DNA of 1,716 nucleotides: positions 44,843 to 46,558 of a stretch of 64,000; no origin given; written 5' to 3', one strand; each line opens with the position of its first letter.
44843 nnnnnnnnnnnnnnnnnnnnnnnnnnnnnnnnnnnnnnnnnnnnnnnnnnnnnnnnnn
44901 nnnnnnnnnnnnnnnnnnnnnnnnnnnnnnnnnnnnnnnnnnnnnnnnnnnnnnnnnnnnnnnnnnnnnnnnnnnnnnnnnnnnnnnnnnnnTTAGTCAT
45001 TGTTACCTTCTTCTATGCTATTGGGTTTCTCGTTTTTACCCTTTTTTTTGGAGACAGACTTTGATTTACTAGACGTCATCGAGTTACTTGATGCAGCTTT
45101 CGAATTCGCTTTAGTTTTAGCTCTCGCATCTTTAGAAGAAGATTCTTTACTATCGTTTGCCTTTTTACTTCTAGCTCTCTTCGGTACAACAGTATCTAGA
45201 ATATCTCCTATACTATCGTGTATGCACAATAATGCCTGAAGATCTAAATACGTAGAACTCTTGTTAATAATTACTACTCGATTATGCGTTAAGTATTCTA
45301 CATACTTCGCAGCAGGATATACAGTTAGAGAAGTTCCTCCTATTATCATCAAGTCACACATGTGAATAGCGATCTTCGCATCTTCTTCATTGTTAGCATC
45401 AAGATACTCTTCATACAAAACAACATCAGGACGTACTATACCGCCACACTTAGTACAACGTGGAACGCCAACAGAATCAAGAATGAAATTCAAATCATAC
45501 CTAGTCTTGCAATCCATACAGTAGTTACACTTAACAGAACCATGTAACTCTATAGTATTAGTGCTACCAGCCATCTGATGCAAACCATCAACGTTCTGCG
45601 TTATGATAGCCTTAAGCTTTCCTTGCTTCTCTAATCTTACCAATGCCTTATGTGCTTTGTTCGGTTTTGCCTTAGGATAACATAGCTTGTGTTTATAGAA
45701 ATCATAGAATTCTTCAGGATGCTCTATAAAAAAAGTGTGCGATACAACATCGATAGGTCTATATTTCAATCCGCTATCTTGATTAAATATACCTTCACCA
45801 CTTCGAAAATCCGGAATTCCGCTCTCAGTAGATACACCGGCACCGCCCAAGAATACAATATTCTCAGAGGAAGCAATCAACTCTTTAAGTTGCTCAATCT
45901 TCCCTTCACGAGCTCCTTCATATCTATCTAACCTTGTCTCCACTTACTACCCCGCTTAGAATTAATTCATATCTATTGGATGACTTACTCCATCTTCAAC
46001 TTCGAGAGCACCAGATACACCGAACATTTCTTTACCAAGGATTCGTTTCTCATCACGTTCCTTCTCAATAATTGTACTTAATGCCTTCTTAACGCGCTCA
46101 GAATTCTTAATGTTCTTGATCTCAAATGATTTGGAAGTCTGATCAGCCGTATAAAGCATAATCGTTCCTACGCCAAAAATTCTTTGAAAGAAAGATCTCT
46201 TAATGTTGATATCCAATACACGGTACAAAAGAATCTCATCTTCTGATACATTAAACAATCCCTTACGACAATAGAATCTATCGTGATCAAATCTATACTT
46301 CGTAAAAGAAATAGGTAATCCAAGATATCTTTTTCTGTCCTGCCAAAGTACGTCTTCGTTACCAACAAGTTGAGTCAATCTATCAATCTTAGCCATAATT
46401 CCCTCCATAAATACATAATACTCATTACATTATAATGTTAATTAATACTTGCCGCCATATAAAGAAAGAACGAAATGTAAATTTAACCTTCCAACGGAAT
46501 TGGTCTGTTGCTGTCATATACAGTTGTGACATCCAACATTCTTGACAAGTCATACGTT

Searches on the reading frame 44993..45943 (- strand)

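Call 51: search_protein_families(library=pfam, proteins=[window:44993-45943:-], max_evalue=0.001)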
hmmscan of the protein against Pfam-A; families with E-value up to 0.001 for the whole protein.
window:44993-45943:- (316 aa): 1 family
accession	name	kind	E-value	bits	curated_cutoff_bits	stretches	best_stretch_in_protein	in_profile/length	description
PF02146.23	SIR2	-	6.1e-50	170.1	24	1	34-210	1-180/180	Sir2 family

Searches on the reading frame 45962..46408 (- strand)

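Call 51: search_protein_families(library=pfam, proteins=[window:45962-46408:-], max_evalue=0.001)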
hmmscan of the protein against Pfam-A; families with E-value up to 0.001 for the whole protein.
window:45962-46408:- (148 aa): 1 family
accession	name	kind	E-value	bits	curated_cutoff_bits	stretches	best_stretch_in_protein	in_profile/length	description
PF03703.20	bPH_2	-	3.9e-16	59.5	22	1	35-109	3-77/78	Bacterial PH domain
